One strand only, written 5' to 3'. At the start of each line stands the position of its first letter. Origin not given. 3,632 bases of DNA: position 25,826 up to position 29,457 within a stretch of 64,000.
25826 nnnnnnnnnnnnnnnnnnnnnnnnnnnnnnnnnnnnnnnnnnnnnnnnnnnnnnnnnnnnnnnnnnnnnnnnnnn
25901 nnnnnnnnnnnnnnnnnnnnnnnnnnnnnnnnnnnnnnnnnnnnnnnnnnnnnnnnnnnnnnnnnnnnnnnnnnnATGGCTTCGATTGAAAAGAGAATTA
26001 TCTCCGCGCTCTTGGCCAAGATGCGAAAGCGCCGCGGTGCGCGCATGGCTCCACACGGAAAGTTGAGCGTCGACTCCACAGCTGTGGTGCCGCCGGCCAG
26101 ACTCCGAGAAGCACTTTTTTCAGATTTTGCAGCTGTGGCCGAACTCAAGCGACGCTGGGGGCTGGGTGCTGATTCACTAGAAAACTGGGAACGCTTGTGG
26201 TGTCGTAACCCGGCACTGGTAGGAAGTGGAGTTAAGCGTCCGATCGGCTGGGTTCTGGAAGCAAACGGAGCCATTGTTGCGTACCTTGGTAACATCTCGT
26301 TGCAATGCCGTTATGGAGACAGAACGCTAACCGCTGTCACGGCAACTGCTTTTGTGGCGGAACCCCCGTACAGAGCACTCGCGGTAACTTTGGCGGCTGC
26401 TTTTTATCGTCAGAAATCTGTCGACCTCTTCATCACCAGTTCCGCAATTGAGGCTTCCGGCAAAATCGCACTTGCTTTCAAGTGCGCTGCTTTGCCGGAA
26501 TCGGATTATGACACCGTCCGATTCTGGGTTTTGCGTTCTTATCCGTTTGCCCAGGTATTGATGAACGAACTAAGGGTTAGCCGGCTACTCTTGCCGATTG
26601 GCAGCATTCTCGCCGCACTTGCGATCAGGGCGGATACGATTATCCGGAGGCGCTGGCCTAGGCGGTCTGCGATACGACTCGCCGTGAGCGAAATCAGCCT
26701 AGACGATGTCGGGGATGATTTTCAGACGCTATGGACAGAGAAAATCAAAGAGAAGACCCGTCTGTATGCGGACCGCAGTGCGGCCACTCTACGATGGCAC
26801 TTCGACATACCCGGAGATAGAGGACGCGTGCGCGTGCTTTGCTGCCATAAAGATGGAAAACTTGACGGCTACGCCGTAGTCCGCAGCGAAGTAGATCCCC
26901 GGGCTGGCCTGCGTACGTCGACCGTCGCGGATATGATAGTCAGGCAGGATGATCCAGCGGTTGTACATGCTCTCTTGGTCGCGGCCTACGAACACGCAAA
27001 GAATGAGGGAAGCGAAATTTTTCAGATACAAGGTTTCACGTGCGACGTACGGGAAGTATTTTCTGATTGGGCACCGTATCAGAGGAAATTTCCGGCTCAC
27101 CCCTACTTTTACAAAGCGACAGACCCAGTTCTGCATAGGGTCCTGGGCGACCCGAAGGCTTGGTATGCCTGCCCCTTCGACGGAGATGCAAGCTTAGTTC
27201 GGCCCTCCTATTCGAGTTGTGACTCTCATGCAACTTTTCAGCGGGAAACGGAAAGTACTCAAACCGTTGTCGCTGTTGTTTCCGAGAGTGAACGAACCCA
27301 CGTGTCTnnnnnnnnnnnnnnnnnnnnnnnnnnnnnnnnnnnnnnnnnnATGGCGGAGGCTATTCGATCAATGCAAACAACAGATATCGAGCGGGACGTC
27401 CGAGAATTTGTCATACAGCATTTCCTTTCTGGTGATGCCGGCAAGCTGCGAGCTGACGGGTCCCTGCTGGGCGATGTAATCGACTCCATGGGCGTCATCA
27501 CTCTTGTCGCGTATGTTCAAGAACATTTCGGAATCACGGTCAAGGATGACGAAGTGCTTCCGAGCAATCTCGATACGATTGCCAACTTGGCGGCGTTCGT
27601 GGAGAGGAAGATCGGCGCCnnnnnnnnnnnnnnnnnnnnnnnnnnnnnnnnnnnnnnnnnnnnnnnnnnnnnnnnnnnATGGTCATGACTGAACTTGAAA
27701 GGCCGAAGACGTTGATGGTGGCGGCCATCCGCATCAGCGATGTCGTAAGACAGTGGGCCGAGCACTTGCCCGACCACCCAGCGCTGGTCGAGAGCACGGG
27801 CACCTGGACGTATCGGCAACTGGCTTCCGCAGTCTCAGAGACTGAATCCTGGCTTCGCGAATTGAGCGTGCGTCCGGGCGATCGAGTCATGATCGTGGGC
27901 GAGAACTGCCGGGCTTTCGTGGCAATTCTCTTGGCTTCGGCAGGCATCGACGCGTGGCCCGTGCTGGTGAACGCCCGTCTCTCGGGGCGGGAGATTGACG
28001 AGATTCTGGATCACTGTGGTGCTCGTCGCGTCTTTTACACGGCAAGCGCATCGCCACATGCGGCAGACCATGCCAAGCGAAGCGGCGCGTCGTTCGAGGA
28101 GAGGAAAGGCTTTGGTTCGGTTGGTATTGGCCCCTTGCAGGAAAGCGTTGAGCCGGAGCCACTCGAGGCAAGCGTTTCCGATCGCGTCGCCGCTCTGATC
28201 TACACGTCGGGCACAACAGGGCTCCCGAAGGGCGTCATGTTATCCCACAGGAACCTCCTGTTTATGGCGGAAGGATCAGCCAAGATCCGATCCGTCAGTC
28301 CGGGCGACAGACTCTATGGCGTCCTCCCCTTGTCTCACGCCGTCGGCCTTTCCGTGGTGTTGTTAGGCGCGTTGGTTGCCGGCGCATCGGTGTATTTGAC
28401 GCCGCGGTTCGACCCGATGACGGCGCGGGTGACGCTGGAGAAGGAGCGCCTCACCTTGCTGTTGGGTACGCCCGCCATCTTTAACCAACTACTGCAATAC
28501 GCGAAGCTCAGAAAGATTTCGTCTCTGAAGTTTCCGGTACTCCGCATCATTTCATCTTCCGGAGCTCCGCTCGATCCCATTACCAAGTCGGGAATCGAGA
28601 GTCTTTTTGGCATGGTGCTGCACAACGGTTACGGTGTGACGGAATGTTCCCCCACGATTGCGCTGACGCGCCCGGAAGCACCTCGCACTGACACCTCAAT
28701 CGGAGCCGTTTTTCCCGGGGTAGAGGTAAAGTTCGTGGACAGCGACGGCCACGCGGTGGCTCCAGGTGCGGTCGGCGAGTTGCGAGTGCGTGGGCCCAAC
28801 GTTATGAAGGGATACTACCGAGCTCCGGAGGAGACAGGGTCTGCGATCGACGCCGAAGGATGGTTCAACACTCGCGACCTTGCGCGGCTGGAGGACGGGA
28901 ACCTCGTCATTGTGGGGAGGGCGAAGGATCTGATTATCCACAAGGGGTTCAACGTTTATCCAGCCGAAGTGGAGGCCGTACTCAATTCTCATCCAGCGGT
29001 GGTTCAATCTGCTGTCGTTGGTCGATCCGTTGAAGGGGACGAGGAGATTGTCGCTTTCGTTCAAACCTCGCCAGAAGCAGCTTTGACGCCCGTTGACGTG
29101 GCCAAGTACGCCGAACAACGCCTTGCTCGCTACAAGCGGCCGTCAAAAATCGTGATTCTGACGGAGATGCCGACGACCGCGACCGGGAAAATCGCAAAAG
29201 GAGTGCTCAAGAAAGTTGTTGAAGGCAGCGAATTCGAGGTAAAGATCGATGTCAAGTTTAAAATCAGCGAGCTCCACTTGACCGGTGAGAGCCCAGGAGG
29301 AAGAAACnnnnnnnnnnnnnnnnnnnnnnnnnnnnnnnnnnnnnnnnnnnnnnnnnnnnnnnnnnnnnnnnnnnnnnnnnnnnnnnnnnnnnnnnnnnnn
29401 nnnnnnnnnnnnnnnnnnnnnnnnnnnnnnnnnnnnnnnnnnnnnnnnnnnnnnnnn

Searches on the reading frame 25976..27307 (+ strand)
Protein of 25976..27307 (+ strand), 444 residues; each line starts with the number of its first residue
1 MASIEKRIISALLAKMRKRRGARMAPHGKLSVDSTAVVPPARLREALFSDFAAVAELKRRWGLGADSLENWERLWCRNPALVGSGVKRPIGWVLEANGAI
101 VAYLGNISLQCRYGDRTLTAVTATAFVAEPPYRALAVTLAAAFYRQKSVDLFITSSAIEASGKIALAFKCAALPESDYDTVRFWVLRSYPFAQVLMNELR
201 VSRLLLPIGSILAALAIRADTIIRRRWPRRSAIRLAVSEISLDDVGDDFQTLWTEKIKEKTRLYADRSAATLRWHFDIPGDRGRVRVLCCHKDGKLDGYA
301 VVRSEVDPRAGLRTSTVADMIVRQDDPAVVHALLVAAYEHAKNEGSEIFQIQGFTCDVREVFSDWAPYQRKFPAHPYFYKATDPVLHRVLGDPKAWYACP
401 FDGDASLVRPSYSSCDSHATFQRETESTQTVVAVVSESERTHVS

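Call 6: search_protein_families(library=pfam, proteins=[window:25976-27307:+], max_evalue=0.1)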
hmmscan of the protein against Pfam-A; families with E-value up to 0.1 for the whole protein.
window:25976-27307:+ (444 aa): 1 family
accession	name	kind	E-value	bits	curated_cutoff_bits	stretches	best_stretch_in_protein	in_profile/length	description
PF18113.7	Rbx_binding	-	0.056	13.7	22.1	0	268-312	25-67/71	Rubredoxin binding C-terminal domain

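Call 7: search_protein_families(library=ncbifam, proteins=[window:25976-27307:+], max_evalue=0.1)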
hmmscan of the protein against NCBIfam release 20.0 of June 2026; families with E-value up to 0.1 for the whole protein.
window:25976-27307:+ (444 aa): 0 families

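Call 10: find_homologous_proteins(query=window:25976-27307:+)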
Query window:25976-27307:+ (444 aa): 538 proteins with E <= 0.001 among 8000 candidates; the best 120 are listed.
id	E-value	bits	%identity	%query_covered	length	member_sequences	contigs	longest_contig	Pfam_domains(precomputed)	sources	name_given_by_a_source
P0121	7.0e-297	1002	100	100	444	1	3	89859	-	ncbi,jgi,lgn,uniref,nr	ncbi:conserved hypothetical protein [Candidatus Sulfotelmatobacter kueseliae]|uniref:Uncharacterized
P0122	6.1e-252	854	90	95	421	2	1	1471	-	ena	-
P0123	4.2e-184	631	64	100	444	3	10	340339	-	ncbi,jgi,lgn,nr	ncbi:MAG TPA: hypothetical protein VFF64_11360 [Candidatus Eremiobacteraceae bacterium]|nr:hypotheti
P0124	4.2e-177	608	62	100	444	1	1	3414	-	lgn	-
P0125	1.2e-174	599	60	100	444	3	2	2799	-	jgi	jgi:hypothetical protein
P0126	2.3e-174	598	59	100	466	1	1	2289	-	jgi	jgi:hypothetical protein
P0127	1.3e-173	596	60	100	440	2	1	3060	-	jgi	jgi:hypothetical protein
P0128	1.5e-172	593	60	100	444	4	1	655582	-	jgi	jgi:hypothetical protein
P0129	2.5e-172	592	60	100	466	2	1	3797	-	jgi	jgi:hypothetical protein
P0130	6.2e-172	590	59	100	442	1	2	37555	-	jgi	-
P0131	1.1e-171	590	62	92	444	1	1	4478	-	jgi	jgi:hypothetical protein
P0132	4.2e-170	584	59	100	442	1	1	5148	-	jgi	jgi:hypothetical protein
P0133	6.6e-170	584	59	100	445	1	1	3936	-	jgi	jgi:hypothetical protein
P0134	9.2e-170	583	59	100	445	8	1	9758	-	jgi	jgi:hypothetical protein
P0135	2.5e-169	582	59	100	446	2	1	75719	-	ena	-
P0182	1.3e-159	550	54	100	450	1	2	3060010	-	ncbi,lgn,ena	-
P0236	2.8e-154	532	54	100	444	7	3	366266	-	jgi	jgi:hypothetical protein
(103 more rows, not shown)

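Call 29: search_solved_structures(query=A3, max_evalue=10)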
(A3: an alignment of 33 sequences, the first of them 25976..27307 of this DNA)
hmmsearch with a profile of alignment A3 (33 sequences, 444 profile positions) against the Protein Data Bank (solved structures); distinct sequences matched with E-value up to 10: 0.

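Call 50: predict_structure(alignment_id=A3)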
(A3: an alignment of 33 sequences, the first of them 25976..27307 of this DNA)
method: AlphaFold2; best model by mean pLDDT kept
length: 444 residues; sequences in the alignment: 33
mean_pLDDT: 77.8   pTM: 0.75
mean pLDDT of the five models: 77.8, 73.8, 73.7, 72.4, 71.2
residues with pLDDT >= 90: 152; 70-90: 184; 50-70: 43; < 50: 65
segments of 3 or more residues with pLDDT < 50: 19-35, 399-444
pLDDT, mean of each block of 10 residues (from residue 1): 60 60 37 58 93 90 74 82 75 93 88 86 86 88 88 73 81 76 93 91 92 96 90 86 93 90 85 79 85 94 84 89 92 94 94 80 88 72 91 73 42 31 25 28 29
secondary structure, 60 per line:
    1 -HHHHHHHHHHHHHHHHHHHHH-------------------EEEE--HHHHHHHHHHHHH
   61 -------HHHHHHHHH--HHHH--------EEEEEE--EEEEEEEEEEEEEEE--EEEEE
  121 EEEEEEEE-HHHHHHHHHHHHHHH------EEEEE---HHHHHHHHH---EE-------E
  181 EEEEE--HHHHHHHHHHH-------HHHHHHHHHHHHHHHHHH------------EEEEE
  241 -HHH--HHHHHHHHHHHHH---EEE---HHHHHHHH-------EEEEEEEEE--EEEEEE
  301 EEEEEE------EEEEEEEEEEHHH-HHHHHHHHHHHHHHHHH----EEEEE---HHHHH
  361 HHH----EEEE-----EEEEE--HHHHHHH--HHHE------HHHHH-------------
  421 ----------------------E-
elements in order: H2-22 E42-45 H48-60 H68-76 H79-82 E91-96 E99-113 E116-128 H130-144 E151-155 H159-167 E180-185 H188-198 H206-223 E236-240 H247-259 E263-265 H269-276 E284-292 E295-306 E313-322 H327-343 E348-352 H356-363 E368-371 E377-381 H384-390 H403-407

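Call 53: fold_search(model_id=the predicted structure, library=pdb)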
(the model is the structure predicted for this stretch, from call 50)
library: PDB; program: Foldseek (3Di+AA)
matches with E <= 10: 988; with E <= 0.001: 303
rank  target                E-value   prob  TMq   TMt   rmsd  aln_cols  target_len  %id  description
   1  6b1l_A                1.1e-13  1.00  0.47  0.53   6.2       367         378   12  Crystal structure of glycylpeptide N-tetradecanoyltransferase from Plasmodium vivax in complex with inhibitor IMP-0001 (released 2018-09-26)
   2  5uut_A                2.0e-13  1.00  0.47  0.55   5.9       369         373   12  N-myristoyltransferase 1 (NMT) bound to myristoyl-CoA (released 2018-01-17)
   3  6maz_A                2.4e-13  1.00  0.44  0.49   7.1       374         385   12  Crystal structure of N-myristoyl transferase (NMT) G386E mutant from Plasmodium vivax in complex with inhibitor IMP-03 (released 2019-06-05)
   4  6ehj_A                4.3e-13  1.00  0.47  0.55   6.0       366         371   12  Human N-myristoyltransferase (NMT1) with Myristoyl-CoA and peptide bound (released 2019-03-27)
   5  6ehj_B                4.6e-13  1.00  0.47  0.54   5.9       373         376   12  Human N-myristoyltransferase (NMT1) with Myristoyl-CoA and peptide bound (released 2019-03-27)
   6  5uut_B                7.4e-13  1.00  0.46  0.53   6.6       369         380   11  N-myristoyltransferase 1 (NMT) bound to myristoyl-CoA (released 2018-01-17)
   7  5npq_A                8.3e-13  1.00  0.46  0.55   6.5       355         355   11  Human N-myristoyltransferase 1 (MNT1) with Myristoyl-CoA analogue X10 bound (released 2018-05-30)
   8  6pau_A                8.3e-13  1.00  0.48  0.57   6.4       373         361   13  Structure of Human NMT2 with myristoyl-lysine peptide and CoA products (released 2020-03-11)
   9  5v0x_C                9.3e-13  1.00  0.45  0.51   6.7       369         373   12  Crystal structure of glycylpeptide N-tetradecanoyltransferase from Plasmodium vivax in complex with inhibitor IMP-0001 (released 2018-03-07)
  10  6may_A                9.9e-13  1.00  0.45  0.50   6.8       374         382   11  Crystal structure of N-myristoyl transferase (NMT) G386E mutant from Plasmodium vivax (released 2019-06-05)
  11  4a95_A                1.1e-12  1.00  0.43  0.49   7.1       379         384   11  Plasmodium vivax N-myristoyltransferase with quinoline inhibitor (released 2012-06-27)
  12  4b10_C                1.1e-12  1.00  0.43  0.50   7.5       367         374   11  Plasmodium vivax N-myristoyltransferase with a non-hydrolysable co- factor (released 2012-10-17)
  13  6may_C                1.1e-12  1.00  0.44  0.50   8.9       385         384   11  Crystal structure of N-myristoyl transferase (NMT) G386E mutant from Plasmodium vivax (released 2019-06-05)
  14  6maz_C                1.1e-12  1.00  0.42  0.48   7.2       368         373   11  Crystal structure of N-myristoyl transferase (NMT) G386E mutant from Plasmodium vivax in complex with inhibitor IMP-03 (released 2019-06-05)
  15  4cav                  1.3e-12  1.00  0.48  0.53   9.0       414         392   13  Crystal structure of Aspergillus fumigatus N-myristoyl transferase in complex with myristoyl CoA and a benzofuran ligand (released 2014-09-17)
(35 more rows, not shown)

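Call 62: find_encoding_contigs(protein=P0182, flank=7000, max_places=1)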
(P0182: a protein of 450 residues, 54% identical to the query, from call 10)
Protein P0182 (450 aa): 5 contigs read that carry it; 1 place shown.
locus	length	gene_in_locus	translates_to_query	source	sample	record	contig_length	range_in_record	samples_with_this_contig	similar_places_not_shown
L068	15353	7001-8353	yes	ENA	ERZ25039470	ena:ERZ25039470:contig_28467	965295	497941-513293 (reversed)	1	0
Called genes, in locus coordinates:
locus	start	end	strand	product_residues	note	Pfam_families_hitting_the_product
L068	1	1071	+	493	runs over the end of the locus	-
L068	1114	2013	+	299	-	PF00535:Glycos_transf_2, PF13641:Glyco_tranf_2_3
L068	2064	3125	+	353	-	PF02350:Epimerase_2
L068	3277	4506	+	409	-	PF00070:Pyr_redox (faint), PF01266:DAO (faint), PF01494:FAD_binding_3 (faint), PF07992:Pyr_redox_2, PF13450:NAD_binding_8 (faint), PF13454:NAD_binding_9 (weak), PF13738:Pyr_redox_3, PF13434:Lys_Orn_oxgnase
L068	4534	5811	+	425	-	PF01053:Cys_Met_Meta_PP, PF01041:DegT_DnrJ_EryC1 (weak), PF00155:Aminotran_1_2, PF01212:Beta_elim_lyase (weak), PF00266:Aminotran_5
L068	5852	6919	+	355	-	PF04204:HTS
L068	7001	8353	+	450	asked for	-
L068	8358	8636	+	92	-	PF00550:PP-binding (weak)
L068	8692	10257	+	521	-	PF00501:AMP-binding, PF13193:AMP-binding_C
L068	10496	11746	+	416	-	PF01210:NAD_Gly3P_dh_N (faint), PF01266:DAO (faint), PF01488:Shikimate_DH (faint), PF01494:FAD_binding_3 (faint), PF07992:Pyr_redox_2, PF13738:Pyr_redox_3, PF13434:Lys_Orn_oxgnase, PF00070:Pyr_redox (weak), +6 more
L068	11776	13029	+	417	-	PF02786:CPSase_L_D2 (faint)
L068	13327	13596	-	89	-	PF01833:TIG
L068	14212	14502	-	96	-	-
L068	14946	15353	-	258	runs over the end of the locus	PF00106:adh_short, PF08659:KR, PF01370:Epimerase (faint), PF13561:adh_short_C2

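Call 63: find_encoding_contigs(protein=P0123, flank=7000, max_places=1)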
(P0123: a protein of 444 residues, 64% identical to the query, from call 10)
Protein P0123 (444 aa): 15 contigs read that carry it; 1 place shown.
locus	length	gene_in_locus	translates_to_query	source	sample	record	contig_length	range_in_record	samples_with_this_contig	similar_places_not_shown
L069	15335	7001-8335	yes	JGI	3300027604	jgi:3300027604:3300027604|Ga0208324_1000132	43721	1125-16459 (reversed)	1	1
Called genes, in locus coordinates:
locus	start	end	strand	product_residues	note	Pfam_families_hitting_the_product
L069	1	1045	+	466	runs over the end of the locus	-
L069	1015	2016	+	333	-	PF00535:Glycos_transf_2, PF13641:Glyco_tranf_2_3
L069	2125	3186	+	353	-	PF02350:Epimerase_2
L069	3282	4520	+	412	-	PF00070:Pyr_redox (faint), PF01266:DAO (faint), PF01494:FAD_binding_3 (faint), PF01946:Thi4 (faint), PF07992:Pyr_redox_2, PF13450:NAD_binding_8 (faint), PF13738:Pyr_redox_3, PF13434:Lys_Orn_oxgnase (weak), +1 more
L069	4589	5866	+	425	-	PF01053:Cys_Met_Meta_PP, PF00155:Aminotran_1_2 (weak), PF01041:DegT_DnrJ_EryC1, PF01212:Beta_elim_lyase (weak), PF00266:Aminotran_5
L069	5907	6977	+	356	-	PF04204:HTS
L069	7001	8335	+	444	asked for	-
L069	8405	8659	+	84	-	PF00550:PP-binding (weak)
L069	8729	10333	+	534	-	PF00501:AMP-binding, PF13193:AMP-binding_C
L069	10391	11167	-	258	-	PF00106:adh_short, PF08659:KR, PF01370:Epimerase (weak), PF13561:adh_short_C2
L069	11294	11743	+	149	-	PF13924:Lipocalin_5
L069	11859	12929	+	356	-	PF00296:Bac_luciferase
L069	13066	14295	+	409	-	PF00067:p450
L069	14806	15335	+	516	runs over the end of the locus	PF07238:PilZ, PF13480:Acetyltransf_6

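Call 64: find_encoding_contigs(protein=P0236, flank=7000, max_places=1)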
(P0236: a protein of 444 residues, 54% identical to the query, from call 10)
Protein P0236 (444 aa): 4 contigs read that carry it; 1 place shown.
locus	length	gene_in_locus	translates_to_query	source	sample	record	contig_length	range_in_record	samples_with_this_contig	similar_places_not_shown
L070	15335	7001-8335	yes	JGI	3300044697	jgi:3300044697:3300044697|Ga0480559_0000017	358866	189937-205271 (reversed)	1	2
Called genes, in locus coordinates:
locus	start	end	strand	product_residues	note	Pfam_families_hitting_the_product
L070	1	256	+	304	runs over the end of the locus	PF00535:Glycos_transf_2, PF13641:Glyco_tranf_2_3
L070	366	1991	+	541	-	-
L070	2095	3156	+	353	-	PF02350:Epimerase_2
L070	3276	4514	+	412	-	PF01266:DAO (faint), PF01494:FAD_binding_3 (faint), PF01593:Amino_oxidase (faint), PF07992:Pyr_redox_2, PF13738:Pyr_redox_3, PF13434:Lys_Orn_oxgnase (weak), PF13241:NAD_binding_7 (weak), PF00070:Pyr_redox (weak), +2 more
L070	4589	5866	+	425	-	PF01053:Cys_Met_Meta_PP, PF01041:DegT_DnrJ_EryC1 (weak), PF00155:Aminotran_1_2, PF01212:Beta_elim_lyase (weak), PF00266:Aminotran_5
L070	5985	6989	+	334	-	PF04204:HTS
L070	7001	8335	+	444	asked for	-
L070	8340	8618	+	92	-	-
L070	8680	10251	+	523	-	PF00501:AMP-binding, PF13193:AMP-binding_C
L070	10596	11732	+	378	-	PF13738:Pyr_redox_3, PF07992:Pyr_redox_2, PF13434:Lys_Orn_oxgnase, PF00070:Pyr_redox (weak)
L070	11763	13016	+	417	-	PF02786:CPSase_L_D2 (faint)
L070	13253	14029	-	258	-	PF00106:adh_short, PF08659:KR, PF13561:adh_short_C2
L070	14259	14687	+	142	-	PF13924:Lipocalin_5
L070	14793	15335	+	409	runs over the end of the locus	PF00067:p450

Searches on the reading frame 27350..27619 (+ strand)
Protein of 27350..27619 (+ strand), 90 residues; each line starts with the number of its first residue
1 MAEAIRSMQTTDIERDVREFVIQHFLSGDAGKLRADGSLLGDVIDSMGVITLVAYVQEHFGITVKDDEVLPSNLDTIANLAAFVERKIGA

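Call 7: search_protein_families(library=ncbifam, proteins=[window:27350-27619:+], max_evalue=0.1)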
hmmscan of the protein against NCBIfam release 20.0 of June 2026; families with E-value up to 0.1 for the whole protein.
window:27350-27619:+ (90 aa): 12 families
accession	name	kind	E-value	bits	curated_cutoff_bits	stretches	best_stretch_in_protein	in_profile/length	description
NF052616.1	ACP_for_OlsHI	equivalog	7.8e-13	48.6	130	1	12-88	3-81/83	ornithine lipid biosynthesis acyl carrier protein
NF058660.1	cispen_ACP_AmcB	equivalog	7.5e-10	38.9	80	1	27-87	17-78/80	cispentacin biosynthesis acyl carrier protein AmcB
NF006031.0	PRK08172.1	equivalog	2.3e-06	28.2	76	1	11-88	3-78/82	acyl carrier protein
NF005798.0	PRK07639.1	equivalog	4.6e-06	27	100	1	43-86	37-80/91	petrobactin biosynthesis protein AsbD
NF002150.0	PRK00982.1-4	subfamily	1.2e-05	25.4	66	1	8-87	1-78/80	acyl carrier protein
NF002148.0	PRK00982.1-2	subfamily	9.2e-05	22.2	71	1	11-87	3-77/79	acyl carrier protein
NF002147.0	PRK00982.1-1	equivalog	0.00013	21.7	84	1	30-86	24-79/83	acyl carrier protein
NF002151.0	PRK00982.1-5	equivalog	0.00017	21.7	92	1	11-87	2-76/78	acyl carrier protein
NF003464.0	PRK05087.1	equivalog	0.0018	18.2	68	1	43-83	33-73/78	D-alanine--poly(phosphoribitol) ligase subunit DltC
TIGR00517.1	acyl_carrier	equivalog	0.0083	16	70.45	1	12-86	3-75/77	acyl carrier protein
NF002149.0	PRK00982.1-3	equivalog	0.0084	16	106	1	12-69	3-60/78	acyl carrier protein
NF004533.0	PRK05883.1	equivalog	0.071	13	72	1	29-87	39-96/100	acyl carrier protein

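Call 8: search_protein_families(library=pfam, proteins=[window:27350-27619:+], max_evalue=1)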
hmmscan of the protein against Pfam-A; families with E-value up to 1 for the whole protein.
window:27350-27619:+ (90 aa): 3 families
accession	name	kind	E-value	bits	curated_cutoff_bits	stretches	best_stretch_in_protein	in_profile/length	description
PF00550.31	PP-binding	-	9.6e-06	26.2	20.8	1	44-84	29-67/67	Phosphopantetheine attachment site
PF14573.12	PP-binding_2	-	0.07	13.8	32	1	42-84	44-84/96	Acyl-carrier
PF09306.15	Phage-scaffold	-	0.12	12.2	25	1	10-88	4-69/303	Bacteriophage, scaffolding protein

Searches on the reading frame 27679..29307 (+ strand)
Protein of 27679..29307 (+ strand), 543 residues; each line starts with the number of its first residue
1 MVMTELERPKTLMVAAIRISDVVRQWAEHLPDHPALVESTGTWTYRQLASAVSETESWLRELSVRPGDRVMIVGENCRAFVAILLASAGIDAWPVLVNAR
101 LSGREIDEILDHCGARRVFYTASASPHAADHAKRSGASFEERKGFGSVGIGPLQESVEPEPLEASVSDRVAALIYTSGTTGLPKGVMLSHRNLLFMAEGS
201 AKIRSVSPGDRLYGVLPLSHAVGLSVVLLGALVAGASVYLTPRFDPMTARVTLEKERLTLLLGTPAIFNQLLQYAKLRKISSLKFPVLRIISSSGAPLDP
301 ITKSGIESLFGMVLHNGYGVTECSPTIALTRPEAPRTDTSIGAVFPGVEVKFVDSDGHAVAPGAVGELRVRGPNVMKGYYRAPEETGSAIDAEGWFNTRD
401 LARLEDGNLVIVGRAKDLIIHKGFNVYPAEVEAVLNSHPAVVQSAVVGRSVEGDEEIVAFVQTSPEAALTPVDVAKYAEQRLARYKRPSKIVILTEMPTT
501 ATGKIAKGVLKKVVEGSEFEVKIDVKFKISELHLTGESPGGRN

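Call 7: search_protein_families(library=ncbifam, proteins=[window:27679-29307:+], max_evalue=0.1)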
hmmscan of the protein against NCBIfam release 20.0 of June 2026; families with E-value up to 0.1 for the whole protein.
window:27679-29307:+ (543 aa): 113 families (the best 25 are shown)
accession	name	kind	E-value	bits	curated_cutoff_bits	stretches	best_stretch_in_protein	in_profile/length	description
NF004837.0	PRK06187.1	subfamily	2.3e-109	366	476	1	17-517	8-525/531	long-chain-fatty-acid--CoA ligase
NF005307.0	PRK06839.1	equivalog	1.4e-90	304.4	748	1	22-513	7-492/496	o-succinylbenzoate--CoA ligase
NF004114.0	PRK05605.1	equivalog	1e-88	298.1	766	2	165-513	218-568/575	long-chain-fatty-acid--CoA ligase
NF005702.0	PRK07514.1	subfamily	2.6e-87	293.3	558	1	37-513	24-499/506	malonyl-CoA synthase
NF009233.0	PRK12583.1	subfamily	4.1e-87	292.9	832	2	168-513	201-549/558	fatty acid CoA ligase family protein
NF005801.1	PRK07656.1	equivalog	2.9e-84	283.5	657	1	19-510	3-499/500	FadD3 family acyl-CoA ligase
NF006182.0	PRK08316.1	subfamily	5.2e-82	276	663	1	17-514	11-517/523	fatty acyl-CoA synthetase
NF052269.1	Staph_lig_FadD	equivalog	7.7e-74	248.8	650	1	21-515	4-494/499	long-chain-fatty-acid--CoA ligase FadD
NF006181.0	PRK08314.1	subfamily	1.1e-73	248.4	705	2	154-510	191-550/563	long-chain-fatty-acid--CoA ligase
NF004511.1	PRK05852.1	equivalog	1.4e-72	245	650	1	19-510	1-500/505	FadD7 family fatty acid--CoA ligase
NF002966.0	PRK03640.1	equivalog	3.7e-72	243.5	556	1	24-515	9-481/483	o-succinylbenzoate--CoA ligase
NF006572.0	PRK09088.1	equivalog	4.3e-72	243.4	696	1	28-514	12-487/491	acyl-CoA synthetase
NF004758.0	PRK06087.1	equivalog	7.2e-70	235.9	736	2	166-512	186-533/548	medium-chain fatty-acid--CoA ligase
NF005714.0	PRK07529.1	subfamily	7.6e-70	236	632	2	165-512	215-574/640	acyl-CoA synthetase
NF004808.0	PRK06155.1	equivalog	7.9e-70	235.6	722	1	11-512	15-520/542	ATP-dependent acyl-CoA ligase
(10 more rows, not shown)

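Call 8: search_protein_families(library=pfam, proteins=[window:27679-29307:+], max_evalue=1)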
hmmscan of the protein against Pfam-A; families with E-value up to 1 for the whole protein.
window:27679-29307:+ (543 aa): 2 families
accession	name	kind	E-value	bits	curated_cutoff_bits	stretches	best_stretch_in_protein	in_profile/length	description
PF00501.34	AMP-binding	-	4.1e-85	286.3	29.9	1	24-380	2-384/384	AMP-binding enzyme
PF13193.12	AMP-binding_C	-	2.9e-15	57.4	24.5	1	430-504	1-76/76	AMP-binding enzyme C-terminal domain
